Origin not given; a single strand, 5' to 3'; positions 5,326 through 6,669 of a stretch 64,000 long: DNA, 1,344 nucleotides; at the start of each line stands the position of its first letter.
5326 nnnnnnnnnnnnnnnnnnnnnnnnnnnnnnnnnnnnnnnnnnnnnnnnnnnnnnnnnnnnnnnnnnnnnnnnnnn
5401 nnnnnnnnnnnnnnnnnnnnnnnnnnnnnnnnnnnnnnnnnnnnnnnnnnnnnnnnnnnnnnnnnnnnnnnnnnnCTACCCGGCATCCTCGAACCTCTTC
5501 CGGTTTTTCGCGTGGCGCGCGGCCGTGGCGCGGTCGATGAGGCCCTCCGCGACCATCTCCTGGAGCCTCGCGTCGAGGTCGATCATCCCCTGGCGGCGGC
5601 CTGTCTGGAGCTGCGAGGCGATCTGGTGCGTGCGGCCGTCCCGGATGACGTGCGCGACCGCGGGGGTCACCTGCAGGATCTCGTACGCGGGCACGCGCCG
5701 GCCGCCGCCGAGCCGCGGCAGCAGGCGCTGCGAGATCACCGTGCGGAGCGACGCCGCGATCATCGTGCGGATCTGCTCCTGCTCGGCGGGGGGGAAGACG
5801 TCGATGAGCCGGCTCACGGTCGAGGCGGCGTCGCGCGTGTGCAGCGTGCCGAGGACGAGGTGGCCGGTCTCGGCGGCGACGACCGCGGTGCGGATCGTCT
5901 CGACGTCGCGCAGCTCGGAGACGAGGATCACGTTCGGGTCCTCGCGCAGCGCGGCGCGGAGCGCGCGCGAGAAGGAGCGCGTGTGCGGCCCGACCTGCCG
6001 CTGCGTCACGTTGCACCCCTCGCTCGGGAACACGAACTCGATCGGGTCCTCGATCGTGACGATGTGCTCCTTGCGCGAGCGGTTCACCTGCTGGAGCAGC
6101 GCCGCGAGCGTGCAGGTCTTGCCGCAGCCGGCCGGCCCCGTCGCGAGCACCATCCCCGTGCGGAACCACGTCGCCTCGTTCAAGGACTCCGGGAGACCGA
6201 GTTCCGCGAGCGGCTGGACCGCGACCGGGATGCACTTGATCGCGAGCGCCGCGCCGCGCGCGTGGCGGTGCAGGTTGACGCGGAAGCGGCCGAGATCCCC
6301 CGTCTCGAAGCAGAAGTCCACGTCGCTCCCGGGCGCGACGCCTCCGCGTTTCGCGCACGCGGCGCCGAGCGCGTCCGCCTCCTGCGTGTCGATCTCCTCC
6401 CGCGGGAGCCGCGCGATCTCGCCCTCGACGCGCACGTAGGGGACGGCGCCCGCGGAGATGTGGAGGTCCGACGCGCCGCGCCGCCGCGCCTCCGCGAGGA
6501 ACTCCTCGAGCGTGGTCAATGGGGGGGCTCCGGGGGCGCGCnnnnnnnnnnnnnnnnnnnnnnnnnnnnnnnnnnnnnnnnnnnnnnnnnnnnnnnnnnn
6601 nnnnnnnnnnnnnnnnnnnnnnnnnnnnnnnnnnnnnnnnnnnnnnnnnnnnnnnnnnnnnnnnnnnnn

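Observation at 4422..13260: ATPase-less Opp-like ABC permease pair with giant inserts, co-operonic with a TIG lipoprotein, a DUF4863-like protein and two PilT-family ATPases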

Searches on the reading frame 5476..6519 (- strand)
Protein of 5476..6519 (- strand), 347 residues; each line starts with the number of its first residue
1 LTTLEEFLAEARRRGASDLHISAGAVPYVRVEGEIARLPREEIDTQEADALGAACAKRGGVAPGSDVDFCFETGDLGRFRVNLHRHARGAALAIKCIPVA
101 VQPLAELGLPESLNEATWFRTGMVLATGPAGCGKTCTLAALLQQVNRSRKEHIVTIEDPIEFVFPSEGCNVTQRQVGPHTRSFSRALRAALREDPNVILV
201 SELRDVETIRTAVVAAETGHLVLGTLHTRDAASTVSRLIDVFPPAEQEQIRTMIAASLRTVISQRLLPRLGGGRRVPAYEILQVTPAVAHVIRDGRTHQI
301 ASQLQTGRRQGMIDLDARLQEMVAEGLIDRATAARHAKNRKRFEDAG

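Call 4: search_protein_families(library=pfam, proteins=[window:5476-6519:-], max_evalue=0.01)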
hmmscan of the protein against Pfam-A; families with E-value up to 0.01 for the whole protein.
window:5476-6519:- (347 aa): 4 families
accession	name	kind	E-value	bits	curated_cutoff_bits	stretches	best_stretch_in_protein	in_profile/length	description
PF00437.27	T2SSE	-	1e-43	149.9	24.9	1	116-326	137-333/370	Type II/IV secretion system protein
PF13191.12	AAA_16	-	0.00038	21.4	32.6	1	120-228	23-104/167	AAA ATPase domain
PF13401.12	AAA_22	-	0.00049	20.9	27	1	121-159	5-33/130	AAA domain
PF00004.35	AAA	-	0.00079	20.3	21.2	1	124-210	1-73/131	ATPase family associated with various cellular activities (AAA)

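Call 23: search_protein_families(library=ncbifam, proteins=[window:5476-6519:-], max_evalue=0.001)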
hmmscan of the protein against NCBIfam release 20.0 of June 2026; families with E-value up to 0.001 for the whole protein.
window:5476-6519:- (347 aa): 17 families
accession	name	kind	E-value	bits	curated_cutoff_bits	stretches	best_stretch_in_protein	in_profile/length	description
TIGR01420.1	pilT_fam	subfamily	3.1e-115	385.1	319.1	1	4-341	2-342/343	PilT/PilU family type 4a pilus ATPase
TIGR02525.1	plasmid_TraJ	equivalog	1.3e-41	142.8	368.3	1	68-336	91-366/372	plasmid transfer ATPase TraJ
TIGR02538.1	type_IV_pilB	equivalog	2.1e-41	142.2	675.65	1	121-270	316-455/564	type IV-A pilus assembly ATPase PilB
TIGR02533.1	type_II_gspE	equivalog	6.6e-41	140.5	630.25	1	113-276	235-388/486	type II secretion system ATPase GspE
NF007755.0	PRK10436.1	equivalog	1.9e-39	135.6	617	1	79-278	171-366/465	type II secretion system protein GspE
TIGR02524.1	dot_icm_DotB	equivalog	6.5e-39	134.1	463.3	1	4-309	6-326/358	Dot/Icm type IV secretion system ATPase DotB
NF041000.1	ATPase_ComGA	equivalog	3.8e-35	121.2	300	1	113-268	120-266/267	competence type IV pilus ATPase ComGA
NF053534.1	T4PilAsmATPsTfpB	equivalog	5.5e-35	120.8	850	1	100-270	311-475/584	type IV pilus assembly ATPase TfpB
NF058587.1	archaellum_moto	equivalog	1.8e-15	56.7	550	1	124-239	278-394/527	archaellum flagellar ATPase motor FlaI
TIGR02782.1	TrbB_P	equivalog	1.2e-14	54.4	304.55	1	124-284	139-293/303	P-type conjugative transfer ATPase TrbB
TIGR03819.1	heli_sec_ATPase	hypoth_equivalog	2.9e-10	39.9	373.15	1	113-263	171-324/340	TadA family conjugal transfer-associated ATPase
TIGR02788.1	VirB11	equivalog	7.9e-10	38.2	249.95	1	124-243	147-267/308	P-type DNA transfer ATPase VirB11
NF010407.0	PRK13833.1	subfamily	1.4e-09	37.9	499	1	116-285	140-301/323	conjugal transfer protein TrbB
NF010469.0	PRK13894.1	subfamily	7.5e-09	35.4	508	1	124-284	152-307/320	conjugal transfer ATPase TrbB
NF010425.0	PRK13851.1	equivalog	3.5e-08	32.7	461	1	118-240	160-282/344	type IV secretion system protein VirB11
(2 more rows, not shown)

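Call 24: search_solved_structures(query=window:5476-6519:-, max_evalue=1e-20)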
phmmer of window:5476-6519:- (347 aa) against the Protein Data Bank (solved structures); distinct sequences matched with E-value up to 1e-20: 23.
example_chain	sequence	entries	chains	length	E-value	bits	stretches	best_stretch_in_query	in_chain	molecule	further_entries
3jvu_A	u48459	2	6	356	3e-89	302.6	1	4-343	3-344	Twitching mobility protein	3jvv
2gsz_A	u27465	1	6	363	1.8e-82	280.3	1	6-341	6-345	twitching motility protein PilT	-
2ewv_A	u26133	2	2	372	1.9e-82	280.2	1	6-341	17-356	twitching motility protein PilT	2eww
5zfq_A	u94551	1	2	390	7.4e-77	261.8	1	2-323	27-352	Twitching motility pilus retraction protein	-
6ojx_A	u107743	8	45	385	2.3e-75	256.9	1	2-318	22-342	Twitching motility pilus retraction ATPase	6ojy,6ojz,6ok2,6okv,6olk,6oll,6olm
5fl3_A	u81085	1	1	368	2.9e-70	240.2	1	6-337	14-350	PILI RETRACTION PROTEIN PILT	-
2eyu_A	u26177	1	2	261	4.6e-66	226.4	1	98-341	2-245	twitching motility protein PilT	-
9n32_A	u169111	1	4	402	1.5e-57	198.4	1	7-339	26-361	PilU protein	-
10my_A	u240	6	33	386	2.7e-52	181.2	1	6-336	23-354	PilT/PilU family type 4a pilus ATPase | Twitching motility protein PilT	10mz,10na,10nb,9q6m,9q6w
6geb_A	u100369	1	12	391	3.1e-33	118.5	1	5-320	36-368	DotB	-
1p9r_A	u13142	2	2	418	1.2e-29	106.7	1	122-270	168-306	General secretion pathway protein E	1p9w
4kss_A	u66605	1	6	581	2.9e-29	105.5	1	122-270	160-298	Type II secretion system protein E, hemolysin-coregulated protein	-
4ksr_A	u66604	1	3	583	3e-29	105.4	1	122-270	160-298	Type II secretion system protein E, Hemolysin-coregulated protein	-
4pht_A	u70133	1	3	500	5.4e-29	104.6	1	122-270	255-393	General secretory pathway protein E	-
3jc8_Ba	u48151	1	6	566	1.7e-28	103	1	119-281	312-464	Type IV-A pilus assembly ATPase PilB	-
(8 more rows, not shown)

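Call 28: find_homologous_proteins(query=window:5476-6519:-, max_evalue=1e-30)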
Query window:5476-6519:- (347 aa): 8000 proteins with E <= 1e-30 among 8000 candidates; the best 120 are listed.
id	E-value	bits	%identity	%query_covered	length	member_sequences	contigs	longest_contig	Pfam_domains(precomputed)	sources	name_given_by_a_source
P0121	2.2e-204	696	92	99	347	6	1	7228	PF00437.27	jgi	jgi:twitching motility protein PilT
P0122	3.7e-203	692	92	100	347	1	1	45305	PF00437.27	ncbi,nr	ncbi:MAG TPA: PilT/PilU family type 4a pilus ATPase [Planctomycetota bacterium]|nr:PilT/PilU family 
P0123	6.8e-195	665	89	99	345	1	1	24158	PF00437.27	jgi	-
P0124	1.9e-194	663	88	99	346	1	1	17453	PF00437.27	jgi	jgi:twitching motility protein PilT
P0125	1.2e-191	654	87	99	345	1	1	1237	PF00437.27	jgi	jgi:twitching motility protein PilT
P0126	1.9e-190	650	87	99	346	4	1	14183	PF00437.27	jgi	jgi:twitching motility protein PilT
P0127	8.9e-189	644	86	99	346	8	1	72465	PF00437.27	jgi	-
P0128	1.6e-187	640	85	100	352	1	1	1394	PF00437.27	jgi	jgi:twitching motility protein PilT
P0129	5.4e-186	635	85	99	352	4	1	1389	PF00437.27,PF13191.13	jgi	-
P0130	7.3e-186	635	86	99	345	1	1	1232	PF00437.27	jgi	jgi:twitching motility protein PilT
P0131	1.8e-184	630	84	99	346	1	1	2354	PF00437.27,PF00004.36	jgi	jgi:twitching motility protein PilT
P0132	8.3e-183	625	84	98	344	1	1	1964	PF00437.27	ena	-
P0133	1.8e-181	620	84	99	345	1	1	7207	PF00437.27,PF13191.13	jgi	jgi:twitching motility protein PilT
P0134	9.5e-181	618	83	99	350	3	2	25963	PF00437.27,PF00004.36,PF13191.13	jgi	jgi:twitching motility protein PilT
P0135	3.3e-174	597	81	99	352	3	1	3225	PF00437.27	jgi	-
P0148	2.1e-149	515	70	99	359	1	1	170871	PF00437.27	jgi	-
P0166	8.6e-145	500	66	100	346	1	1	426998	PF00437.27,PF00004.36,PF13191.13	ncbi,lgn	-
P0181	4.4e-142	491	67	99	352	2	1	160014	PF00437.27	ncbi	ncbi:MAG: type IV pilus twitching motility protein PilT [Planctomycetota bacterium]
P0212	3.2e-126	439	64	93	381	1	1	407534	PF00437.27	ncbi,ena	-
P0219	1.2e-119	417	60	99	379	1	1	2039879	PF00437.27,PF13191.13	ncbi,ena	-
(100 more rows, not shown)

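Call 29: find_encoding_contigs(protein=P0148, flank=10000, max_places=1)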
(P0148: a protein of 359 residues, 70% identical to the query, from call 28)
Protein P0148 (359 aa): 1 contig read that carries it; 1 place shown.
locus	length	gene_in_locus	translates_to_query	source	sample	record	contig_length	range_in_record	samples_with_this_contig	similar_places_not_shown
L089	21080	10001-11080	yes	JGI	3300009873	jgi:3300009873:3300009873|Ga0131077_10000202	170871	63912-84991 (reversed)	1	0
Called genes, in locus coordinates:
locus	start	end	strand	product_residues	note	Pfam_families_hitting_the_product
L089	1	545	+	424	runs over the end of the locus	PF16697:Yop-YscD_cpl, PF00498:FHA, PF00069:Pkinase, PF03109:ABC1 (faint), PF07714:PK_Tyr_Ser-Thr, PF01636:APH (faint)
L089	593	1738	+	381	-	PF00498:FHA, PF16697:Yop-YscD_cpl, PF00069:Pkinase, PF03109:ABC1 (faint), PF07714:PK_Tyr_Ser-Thr, PF01636:APH (faint), PF17667:Pkinase_fungal (faint)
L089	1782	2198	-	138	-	PF10067:DUF2306 (faint), PF04238:DUF420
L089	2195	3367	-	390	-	PF22025:ThiI_fer, PF02926:THUMP, PF02568:ThiI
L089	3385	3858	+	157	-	PF09719:C_GCAxxG_C_C (weak)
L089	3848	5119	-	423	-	PF12911:OppC_N, PF00528:BPD_transp_1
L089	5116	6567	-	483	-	PF00528:BPD_transp_1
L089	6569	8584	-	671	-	PF00496:SBP_bac_5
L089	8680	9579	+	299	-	PF01833:TIG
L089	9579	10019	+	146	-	PF16155:PnbB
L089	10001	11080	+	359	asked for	PF00437:T2SSE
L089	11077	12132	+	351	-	PF00437:T2SSE, PF13191:AAA_16 (weak), PF13604:AAA_30 (weak)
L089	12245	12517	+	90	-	PF02597:ThiS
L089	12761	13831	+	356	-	PF14870:PSII_BNR (faint), PF15902:Sortilin-Vps10 (faint), PF02012:BNR (faint)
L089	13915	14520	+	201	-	-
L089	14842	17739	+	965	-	-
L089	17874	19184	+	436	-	PF07992:Pyr_redox_2 (faint)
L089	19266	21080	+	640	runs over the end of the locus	PF01841:Transglut_core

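Call 30: find_encoding_contigs(protein=P0166, flank=10000, max_places=1)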
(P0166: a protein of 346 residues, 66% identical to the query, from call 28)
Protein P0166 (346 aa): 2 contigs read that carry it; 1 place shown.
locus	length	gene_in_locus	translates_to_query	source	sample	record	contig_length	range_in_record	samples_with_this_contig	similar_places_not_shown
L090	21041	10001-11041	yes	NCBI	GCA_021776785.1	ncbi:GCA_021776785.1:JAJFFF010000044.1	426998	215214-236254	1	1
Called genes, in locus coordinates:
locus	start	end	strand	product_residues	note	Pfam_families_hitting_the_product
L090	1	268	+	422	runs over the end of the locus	PF16697:Yop-YscD_cpl (weak), PF00498:FHA, PF00069:Pkinase, PF03109:ABC1 (faint), PF07714:PK_Tyr_Ser-Thr, PF01163:RIO1 (faint), PF01636:APH (faint), PF17667:Pkinase_fungal (weak)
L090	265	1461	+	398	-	PF16697:Yop-YscD_cpl, PF00498:FHA, PF00069:Pkinase, PF03109:ABC1 (faint), PF07714:PK_Tyr_Ser-Thr, PF17667:Pkinase_fungal (weak)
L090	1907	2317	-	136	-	PF04238:DUF420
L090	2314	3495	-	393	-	PF22025:ThiI_fer, PF02926:THUMP (weak), PF02568:ThiI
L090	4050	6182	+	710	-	PF00496:SBP_bac_5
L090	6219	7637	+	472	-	PF00528:BPD_transp_1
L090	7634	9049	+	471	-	PF00528:BPD_transp_1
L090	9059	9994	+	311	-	PF01833:TIG (weak)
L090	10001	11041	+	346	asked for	PF00437:T2SSE, PF13191:AAA_16 (weak), PF00004:AAA (weak)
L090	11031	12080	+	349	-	PF00437:T2SSE, PF13191:AAA_16 (weak)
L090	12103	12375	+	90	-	PF02597:ThiS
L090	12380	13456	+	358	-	PF14870:PSII_BNR (faint), PF25852:DUF6242_C (faint), PF15902:Sortilin-Vps10 (faint), PF02012:BNR (faint)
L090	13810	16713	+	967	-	-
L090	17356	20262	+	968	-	-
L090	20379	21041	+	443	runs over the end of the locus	PF07992:Pyr_redox_2 (faint), PF13450:NAD_binding_8 (weak)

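Call 31: find_encoding_contigs(protein=P0219, flank=10000, max_places=1)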
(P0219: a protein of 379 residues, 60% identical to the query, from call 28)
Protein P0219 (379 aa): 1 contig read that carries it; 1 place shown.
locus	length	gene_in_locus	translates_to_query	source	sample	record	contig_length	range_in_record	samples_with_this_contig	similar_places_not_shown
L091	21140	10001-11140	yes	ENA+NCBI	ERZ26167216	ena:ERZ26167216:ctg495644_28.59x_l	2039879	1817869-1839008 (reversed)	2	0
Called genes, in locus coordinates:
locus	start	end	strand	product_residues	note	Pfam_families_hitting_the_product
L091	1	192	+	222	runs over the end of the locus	PF00440:TetR_N, PF08359:TetR_C_4, PF17932:TetR_C_24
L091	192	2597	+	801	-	PF02737:3HCDH_N, PF00725:3HCDH, PF00378:ECH_1, PF16113:ECH_2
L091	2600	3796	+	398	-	PF00108:Thiolase_N, PF00109:ketoacyl-synt (faint), PF02803:Thiolase_C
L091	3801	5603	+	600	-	PF02771:Acyl-CoA_dh_N, PF02770:Acyl-CoA_dh_M, PF00441:Acyl-CoA_dh_1, PF22924:ACOX_C_alpha1 (weak), PF08028:Acyl-CoA_dh_2, PF21263:Acyl-CoA-dh_C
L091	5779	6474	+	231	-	-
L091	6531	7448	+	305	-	PF00685:Sulfotransfer_1 (faint), PF13469:Sulfotransfer_3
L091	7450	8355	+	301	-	PF00106:adh_short, PF08659:KR, PF13561:adh_short_C2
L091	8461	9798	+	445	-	PF13505:OMP_b-brl (faint), PF03349:Toluene_X, PF13609:Porin_4 (faint), PF10677:DUF2490 (faint), PF00593:TonB_dep_Rec_b-barrel (weak)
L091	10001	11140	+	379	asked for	PF00437:T2SSE, PF13191:AAA_16 (weak)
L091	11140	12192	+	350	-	PF00437:T2SSE, PF13191:AAA_16 (faint)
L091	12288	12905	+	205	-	-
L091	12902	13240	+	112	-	PF01022:HTH_5 (weak), PF12840:HTH_20 (weak), PF13601:HTH_34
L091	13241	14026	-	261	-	PF00459:Inositol_P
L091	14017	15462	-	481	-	PF02812:ELFV_dehydrog_N, PF00208:ELFV_dehydrog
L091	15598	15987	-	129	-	PF00903:Glyoxalase, PF22677:Ble-like_N (weak)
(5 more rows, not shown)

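Call 54: find_encoding_contigs(protein=P0181, flank=10000, max_places=1)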
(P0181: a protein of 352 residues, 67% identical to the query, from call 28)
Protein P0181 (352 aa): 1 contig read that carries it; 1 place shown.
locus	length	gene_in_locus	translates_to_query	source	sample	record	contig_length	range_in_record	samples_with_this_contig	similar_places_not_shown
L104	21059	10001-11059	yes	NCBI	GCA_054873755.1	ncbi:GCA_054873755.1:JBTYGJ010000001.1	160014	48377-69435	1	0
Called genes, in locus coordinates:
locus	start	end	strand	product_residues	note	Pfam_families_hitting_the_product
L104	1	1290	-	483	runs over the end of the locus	PF00924:MS_channel_2nd, PF21082:MS_channel_3rd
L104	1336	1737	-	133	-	PF10067:DUF2306 (faint), PF04238:DUF420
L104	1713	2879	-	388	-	PF22025:ThiI_fer, PF02926:THUMP, PF02568:ThiI, PF06508:QueC (faint)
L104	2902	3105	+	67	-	-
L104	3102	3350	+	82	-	-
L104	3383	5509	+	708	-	PF00496:SBP_bac_5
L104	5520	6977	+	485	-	PF00528:BPD_transp_1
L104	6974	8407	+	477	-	PF12911:OppC_N (weak), PF00528:BPD_transp_1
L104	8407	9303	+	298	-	PF01833:TIG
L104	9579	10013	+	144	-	PF16155:PnbB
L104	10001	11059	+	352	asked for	PF00437:T2SSE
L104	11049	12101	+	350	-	PF00437:T2SSE, PF13191:AAA_16 (weak)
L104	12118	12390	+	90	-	PF02597:ThiS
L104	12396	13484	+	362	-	PF15902:Sortilin-Vps10 (faint), PF02012:BNR (faint)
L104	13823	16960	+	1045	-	-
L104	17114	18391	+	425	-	PF01494:FAD_binding_3 (faint), PF07992:Pyr_redox_2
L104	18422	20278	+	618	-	PF01841:Transglut_core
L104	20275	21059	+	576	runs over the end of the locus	PF00128:Alpha-amylase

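Call 55: find_encoding_contigs(protein=P0212, flank=10000, max_places=1)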
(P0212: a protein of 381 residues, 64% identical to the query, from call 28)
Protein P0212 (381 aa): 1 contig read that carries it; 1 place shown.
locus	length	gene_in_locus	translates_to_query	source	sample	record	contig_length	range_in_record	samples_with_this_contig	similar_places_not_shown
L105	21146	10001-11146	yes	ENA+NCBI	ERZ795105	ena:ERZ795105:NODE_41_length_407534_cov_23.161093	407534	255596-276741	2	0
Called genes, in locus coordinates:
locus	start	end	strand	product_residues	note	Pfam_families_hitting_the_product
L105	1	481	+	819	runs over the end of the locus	PF13517:FG-GAP_3 (faint), PF01839:FG-GAP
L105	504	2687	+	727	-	PF00930:DPPIV_N, PF07676:PD40 (faint), PF26549:Tricorn_N (faint), PF02129:Peptidase_S15, PF00326:Peptidase_S9, PF12146:Hydrolase_4 (faint)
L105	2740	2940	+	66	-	-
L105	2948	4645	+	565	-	PF00501:AMP-binding, PF13193:AMP-binding_C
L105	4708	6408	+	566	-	PF13620:CarboxypepD_reg (faint), PF13715:CarbopepD_reg_2 (faint)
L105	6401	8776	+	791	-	PF02737:3HCDH_N, PF00725:3HCDH, PF00378:ECH_1, PF16113:ECH_2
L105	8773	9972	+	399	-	PF00108:Thiolase_N, PF00109:ketoacyl-synt (faint), PF02803:Thiolase_C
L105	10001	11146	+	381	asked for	PF00437:T2SSE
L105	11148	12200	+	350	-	PF00437:T2SSE, PF13191:AAA_16 (weak)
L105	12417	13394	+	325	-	PF13424:TPR_12 (weak), PF13428:TPR_14 (weak)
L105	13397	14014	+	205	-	-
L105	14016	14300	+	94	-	PF01022:HTH_5 (weak), PF12802:MarR_2 (faint), PF12840:HTH_20, PF13601:HTH_34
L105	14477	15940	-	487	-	PF02812:ELFV_dehydrog_N, PF00208:ELFV_dehydrog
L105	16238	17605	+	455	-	PF07396:Porin_O_P (faint)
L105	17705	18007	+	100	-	-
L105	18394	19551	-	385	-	PF05762:VWA_CoxE, PF13519:VWA_2 (faint)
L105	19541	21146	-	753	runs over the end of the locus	PF18934:DUF5682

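Call 64: search_protein_families(library=padloc, proteins=[window:5476-6519:-], max_evalue=0.001)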
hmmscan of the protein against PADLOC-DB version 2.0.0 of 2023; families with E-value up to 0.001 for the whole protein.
window:5476-6519:- (347 aa): 1 family
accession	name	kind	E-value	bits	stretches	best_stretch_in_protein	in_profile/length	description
PDLC04140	mad8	-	0.00027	18.6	1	120-207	26-101/314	mads_8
